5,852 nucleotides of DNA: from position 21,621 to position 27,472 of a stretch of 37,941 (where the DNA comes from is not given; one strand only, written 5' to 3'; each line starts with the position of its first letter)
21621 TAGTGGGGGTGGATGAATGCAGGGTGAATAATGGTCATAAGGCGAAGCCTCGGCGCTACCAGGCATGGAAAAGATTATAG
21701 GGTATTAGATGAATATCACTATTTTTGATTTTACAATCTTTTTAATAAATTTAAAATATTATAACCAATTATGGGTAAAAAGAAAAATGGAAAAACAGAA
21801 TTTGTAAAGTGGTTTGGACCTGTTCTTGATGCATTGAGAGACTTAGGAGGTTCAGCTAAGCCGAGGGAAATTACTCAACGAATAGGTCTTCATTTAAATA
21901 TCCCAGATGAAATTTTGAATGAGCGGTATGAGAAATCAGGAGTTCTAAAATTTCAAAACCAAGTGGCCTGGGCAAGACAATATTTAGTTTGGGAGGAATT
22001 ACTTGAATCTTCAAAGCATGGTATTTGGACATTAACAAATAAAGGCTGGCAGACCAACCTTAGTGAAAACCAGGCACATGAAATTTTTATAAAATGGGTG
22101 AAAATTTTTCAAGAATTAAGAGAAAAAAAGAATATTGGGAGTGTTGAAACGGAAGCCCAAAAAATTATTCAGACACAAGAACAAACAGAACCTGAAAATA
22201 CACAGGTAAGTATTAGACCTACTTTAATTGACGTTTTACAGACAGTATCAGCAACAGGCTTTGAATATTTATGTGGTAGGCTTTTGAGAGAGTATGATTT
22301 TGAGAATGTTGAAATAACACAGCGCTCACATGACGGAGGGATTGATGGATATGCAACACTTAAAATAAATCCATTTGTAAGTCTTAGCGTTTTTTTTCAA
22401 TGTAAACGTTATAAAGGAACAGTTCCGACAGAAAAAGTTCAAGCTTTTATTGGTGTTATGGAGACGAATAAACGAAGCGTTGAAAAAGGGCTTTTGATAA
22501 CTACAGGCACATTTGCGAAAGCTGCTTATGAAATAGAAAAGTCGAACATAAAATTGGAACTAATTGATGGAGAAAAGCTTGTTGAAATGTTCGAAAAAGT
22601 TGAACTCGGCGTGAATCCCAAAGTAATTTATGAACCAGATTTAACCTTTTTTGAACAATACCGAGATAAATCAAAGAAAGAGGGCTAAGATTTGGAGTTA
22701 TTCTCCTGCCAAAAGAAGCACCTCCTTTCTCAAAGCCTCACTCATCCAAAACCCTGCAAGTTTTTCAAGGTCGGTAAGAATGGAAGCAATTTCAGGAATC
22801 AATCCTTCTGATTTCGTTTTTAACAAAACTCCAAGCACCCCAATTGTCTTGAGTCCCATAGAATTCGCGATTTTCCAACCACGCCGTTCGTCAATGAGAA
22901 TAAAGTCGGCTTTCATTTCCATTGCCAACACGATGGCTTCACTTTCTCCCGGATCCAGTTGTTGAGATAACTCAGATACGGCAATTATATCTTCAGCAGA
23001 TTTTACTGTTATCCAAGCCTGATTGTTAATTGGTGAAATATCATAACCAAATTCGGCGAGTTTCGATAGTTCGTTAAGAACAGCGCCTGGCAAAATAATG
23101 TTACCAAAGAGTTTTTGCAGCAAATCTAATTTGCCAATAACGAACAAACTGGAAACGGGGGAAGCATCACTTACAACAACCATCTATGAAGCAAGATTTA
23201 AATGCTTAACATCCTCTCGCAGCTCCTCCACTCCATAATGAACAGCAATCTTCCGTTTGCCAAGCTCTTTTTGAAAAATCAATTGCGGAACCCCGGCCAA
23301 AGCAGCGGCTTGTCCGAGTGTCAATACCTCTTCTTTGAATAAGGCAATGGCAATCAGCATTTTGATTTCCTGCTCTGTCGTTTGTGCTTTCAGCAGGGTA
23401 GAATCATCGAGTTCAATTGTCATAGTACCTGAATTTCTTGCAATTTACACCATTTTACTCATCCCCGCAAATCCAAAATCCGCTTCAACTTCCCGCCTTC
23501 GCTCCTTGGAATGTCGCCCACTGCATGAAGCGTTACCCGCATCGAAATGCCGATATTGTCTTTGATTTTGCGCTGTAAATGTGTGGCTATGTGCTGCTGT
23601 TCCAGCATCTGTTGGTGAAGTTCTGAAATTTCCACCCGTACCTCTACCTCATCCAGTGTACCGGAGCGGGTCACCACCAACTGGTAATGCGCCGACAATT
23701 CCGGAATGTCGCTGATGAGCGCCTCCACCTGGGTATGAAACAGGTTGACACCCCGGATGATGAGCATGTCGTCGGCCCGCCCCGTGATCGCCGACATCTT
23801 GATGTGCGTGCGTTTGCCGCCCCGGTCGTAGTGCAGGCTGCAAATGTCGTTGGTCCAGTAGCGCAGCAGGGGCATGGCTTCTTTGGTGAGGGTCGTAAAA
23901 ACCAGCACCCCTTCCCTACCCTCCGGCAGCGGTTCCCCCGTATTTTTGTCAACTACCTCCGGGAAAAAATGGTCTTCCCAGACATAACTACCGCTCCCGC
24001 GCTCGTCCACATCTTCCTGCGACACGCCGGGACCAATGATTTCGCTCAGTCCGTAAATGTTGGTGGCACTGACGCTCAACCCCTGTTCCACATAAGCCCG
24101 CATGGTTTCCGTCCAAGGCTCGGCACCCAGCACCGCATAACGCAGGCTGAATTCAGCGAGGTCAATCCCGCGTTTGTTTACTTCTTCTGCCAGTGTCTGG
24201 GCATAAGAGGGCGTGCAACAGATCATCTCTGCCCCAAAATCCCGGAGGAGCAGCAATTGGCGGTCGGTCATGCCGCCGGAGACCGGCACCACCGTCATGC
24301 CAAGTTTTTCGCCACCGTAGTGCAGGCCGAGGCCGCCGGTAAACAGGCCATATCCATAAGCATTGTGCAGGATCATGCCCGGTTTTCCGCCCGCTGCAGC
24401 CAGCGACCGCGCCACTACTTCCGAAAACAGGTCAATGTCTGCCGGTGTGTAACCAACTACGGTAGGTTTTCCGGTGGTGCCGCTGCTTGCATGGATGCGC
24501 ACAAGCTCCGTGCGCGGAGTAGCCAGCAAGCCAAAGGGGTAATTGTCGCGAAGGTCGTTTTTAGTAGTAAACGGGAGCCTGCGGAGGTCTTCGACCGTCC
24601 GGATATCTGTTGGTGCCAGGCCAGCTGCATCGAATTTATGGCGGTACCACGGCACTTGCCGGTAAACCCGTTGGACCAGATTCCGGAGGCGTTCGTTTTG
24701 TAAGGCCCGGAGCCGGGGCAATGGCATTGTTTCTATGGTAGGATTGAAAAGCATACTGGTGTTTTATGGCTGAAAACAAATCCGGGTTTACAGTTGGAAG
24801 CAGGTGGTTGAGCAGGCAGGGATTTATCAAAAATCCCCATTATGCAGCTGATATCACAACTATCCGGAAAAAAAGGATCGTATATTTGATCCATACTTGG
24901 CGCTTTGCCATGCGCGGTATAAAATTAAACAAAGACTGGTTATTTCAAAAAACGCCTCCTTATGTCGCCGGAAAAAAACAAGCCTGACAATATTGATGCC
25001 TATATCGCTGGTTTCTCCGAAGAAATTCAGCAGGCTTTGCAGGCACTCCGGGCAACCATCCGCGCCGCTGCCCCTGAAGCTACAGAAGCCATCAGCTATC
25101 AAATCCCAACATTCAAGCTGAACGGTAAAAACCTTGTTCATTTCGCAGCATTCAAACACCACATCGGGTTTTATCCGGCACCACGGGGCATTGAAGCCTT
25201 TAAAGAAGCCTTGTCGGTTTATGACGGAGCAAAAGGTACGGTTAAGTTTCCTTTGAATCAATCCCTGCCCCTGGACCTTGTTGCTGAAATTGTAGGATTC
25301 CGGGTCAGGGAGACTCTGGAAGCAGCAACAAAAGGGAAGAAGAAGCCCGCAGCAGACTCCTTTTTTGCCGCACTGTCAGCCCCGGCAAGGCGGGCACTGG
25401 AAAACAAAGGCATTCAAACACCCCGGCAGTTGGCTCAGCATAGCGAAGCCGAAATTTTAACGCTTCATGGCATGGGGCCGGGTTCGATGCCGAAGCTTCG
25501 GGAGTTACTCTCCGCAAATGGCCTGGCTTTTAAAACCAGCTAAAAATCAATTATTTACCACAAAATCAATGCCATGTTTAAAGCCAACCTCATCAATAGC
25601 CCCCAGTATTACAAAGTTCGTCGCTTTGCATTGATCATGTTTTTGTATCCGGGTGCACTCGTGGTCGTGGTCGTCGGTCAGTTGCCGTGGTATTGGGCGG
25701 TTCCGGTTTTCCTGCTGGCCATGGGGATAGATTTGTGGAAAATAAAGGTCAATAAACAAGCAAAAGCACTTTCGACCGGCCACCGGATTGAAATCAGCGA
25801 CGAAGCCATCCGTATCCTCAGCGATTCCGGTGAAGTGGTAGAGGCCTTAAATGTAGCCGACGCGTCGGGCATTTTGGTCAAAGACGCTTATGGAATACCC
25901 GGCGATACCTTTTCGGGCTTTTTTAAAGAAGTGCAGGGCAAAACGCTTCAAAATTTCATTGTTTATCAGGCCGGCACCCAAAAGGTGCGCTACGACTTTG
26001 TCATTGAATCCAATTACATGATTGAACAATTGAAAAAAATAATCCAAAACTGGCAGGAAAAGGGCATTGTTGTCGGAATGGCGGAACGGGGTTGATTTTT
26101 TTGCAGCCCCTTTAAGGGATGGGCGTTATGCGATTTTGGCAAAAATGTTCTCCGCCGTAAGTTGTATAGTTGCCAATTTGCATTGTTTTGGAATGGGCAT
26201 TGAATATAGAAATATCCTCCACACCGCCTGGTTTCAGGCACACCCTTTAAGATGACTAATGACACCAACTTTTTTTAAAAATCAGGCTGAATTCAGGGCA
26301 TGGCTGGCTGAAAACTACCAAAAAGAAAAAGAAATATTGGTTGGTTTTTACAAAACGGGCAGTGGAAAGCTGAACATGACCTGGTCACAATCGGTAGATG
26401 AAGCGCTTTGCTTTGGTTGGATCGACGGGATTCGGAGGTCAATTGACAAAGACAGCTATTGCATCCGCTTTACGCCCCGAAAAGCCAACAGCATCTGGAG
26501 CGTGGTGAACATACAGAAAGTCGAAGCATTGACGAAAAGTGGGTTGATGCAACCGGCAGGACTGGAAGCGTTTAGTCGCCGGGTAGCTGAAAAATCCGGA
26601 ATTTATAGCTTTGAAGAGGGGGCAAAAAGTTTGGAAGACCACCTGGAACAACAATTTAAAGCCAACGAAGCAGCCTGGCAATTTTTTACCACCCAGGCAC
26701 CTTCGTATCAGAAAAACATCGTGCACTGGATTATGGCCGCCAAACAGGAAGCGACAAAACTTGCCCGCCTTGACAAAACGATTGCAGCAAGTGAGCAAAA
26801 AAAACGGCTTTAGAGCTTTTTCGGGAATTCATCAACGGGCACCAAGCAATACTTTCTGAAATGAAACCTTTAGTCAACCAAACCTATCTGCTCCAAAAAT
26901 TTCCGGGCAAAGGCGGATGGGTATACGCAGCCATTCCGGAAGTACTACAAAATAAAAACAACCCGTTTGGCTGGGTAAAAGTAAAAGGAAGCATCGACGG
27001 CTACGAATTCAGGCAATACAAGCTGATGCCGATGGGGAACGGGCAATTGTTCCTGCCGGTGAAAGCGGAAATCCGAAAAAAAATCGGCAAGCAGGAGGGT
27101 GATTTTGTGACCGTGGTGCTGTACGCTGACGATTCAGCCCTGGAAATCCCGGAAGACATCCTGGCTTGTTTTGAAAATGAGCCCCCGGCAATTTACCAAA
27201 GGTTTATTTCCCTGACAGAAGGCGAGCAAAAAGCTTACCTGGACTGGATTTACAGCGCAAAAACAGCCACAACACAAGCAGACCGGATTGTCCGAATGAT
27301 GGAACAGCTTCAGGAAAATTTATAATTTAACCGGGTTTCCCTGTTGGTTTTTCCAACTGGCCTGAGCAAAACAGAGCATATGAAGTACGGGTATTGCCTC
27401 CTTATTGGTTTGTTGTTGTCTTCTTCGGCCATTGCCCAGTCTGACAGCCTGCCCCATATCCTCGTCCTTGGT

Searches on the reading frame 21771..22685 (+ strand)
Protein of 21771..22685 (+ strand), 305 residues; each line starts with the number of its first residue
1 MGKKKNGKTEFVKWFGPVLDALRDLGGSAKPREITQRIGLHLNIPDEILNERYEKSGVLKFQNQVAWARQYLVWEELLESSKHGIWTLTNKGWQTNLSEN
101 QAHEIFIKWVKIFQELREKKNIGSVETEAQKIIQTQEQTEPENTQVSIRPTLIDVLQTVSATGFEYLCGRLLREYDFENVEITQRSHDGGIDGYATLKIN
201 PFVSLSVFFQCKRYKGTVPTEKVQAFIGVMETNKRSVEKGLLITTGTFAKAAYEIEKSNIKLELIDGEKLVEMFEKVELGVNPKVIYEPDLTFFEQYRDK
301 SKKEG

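Call 4: search_protein_families(library=pfam, proteins=[window:21771-22685:+], max_evalue=0.1)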
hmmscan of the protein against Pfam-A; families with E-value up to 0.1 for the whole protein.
window:21771-22685:+ (305 aa): 5 families
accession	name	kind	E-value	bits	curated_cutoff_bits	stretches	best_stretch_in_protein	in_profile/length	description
PF04471.18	Mrr_cat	-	1.2e-29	103.2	21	1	157-273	2-114/115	Restriction endonuclease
PF14338.12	Mrr_N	-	3e-19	69.4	29.5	1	11-94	1-83/87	Mrr N-terminal domain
PF22722.2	NA-iREase1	-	1.5e-07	31.8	27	1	168-271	5-105/106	NACHT-associated inactive Restriction Endonuclease 1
PF13156.12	Mrr_cat_2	-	0.00058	20.2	22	1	184-271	25-111/127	Restriction endonuclease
PF10356.15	RRG7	-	0.012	15.5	22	0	201-237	81-121/185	Required for respiratory growth protein 7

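Call 5: search_protein_families(library=padloc, proteins=[window:21771-22685:+], max_evalue=0.1)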
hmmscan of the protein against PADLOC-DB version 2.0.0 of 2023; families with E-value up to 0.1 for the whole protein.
window:21771-22685:+ (305 aa): 8 families
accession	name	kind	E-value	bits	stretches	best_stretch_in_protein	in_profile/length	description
PDLC04796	PDC-S02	-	2.2e-19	67.7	1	148-300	232-385/390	-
PDLC04806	PDC-S02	-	1.1e-18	65.6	1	131-275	155-301/324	-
PDLC03657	mREase_IV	-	2.6e-17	61.1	1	32-295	27-315/317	Type IV methyl-directed restriction enzyme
PDLC04819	PDC-S02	-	1e-16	59.1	1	127-274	167-306/334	-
PDLC03663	mREase_IV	-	4.1e-14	50.2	1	155-274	408-523/544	Type IV methyl-directed restriction enzyme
PDLC04815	PDC-S02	-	1.6e-07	29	1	117-274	163-318/346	-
PDLC03852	LmuA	-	3.5e-05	21.9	1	153-225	12-86/336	-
PDLC04856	PDC-S05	-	0.016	13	1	95-148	98-153/177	-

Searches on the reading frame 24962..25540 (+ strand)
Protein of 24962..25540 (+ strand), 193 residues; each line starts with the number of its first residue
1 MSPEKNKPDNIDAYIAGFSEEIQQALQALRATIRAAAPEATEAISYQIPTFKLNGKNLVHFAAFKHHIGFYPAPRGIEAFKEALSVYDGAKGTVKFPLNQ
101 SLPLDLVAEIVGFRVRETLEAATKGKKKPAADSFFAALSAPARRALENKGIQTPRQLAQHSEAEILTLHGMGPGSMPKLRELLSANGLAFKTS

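Call 19: search_protein_families(library=pfam, proteins=[window:24962-25540:+], max_evalue=0.01)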
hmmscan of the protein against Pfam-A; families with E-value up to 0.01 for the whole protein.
window:24962-25540:+ (193 aa): 2 families
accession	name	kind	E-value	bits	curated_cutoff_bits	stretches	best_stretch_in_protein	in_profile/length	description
PF08818.16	DUF1801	-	1.2e-13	51.7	27.2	1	23-114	2-84/85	Domain of unknown function (DU1801)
PF03118.21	RNA_pol_A_CTD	-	0.0011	19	23.8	1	138-184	20-66/67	Bacterial RNA polymerase, alpha chain C terminal domain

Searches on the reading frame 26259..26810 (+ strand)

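Call 19: search_protein_families(library=pfam, proteins=[window:26259-26810:+], max_evalue=0.01)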
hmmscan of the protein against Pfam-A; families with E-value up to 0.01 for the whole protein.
window:26259-26810:+ (184 aa): 1 family
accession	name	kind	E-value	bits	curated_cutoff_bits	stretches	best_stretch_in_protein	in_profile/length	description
PF13376.11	OmdA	-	5.1e-16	58.8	25.6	1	127-180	6-59/60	Bacteriocin-protection, YdeI or OmpD-Associated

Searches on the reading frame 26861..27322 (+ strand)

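Call 19: search_protein_families(library=pfam, proteins=[window:26861-27322:+], max_evalue=0.01)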
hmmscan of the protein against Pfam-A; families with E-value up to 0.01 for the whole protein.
window:26861-27322:+ (154 aa): 2 families
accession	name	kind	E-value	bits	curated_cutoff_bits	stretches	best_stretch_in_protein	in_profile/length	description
PF08922.17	DUF1905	-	4.8e-21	75.1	24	1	11-87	5-81/81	Domain of unknown function (DUF1905)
PF13376.11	OmdA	-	5e-15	55.6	25.6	1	94-153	2-60/60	Bacteriocin-protection, YdeI or OmpD-Associated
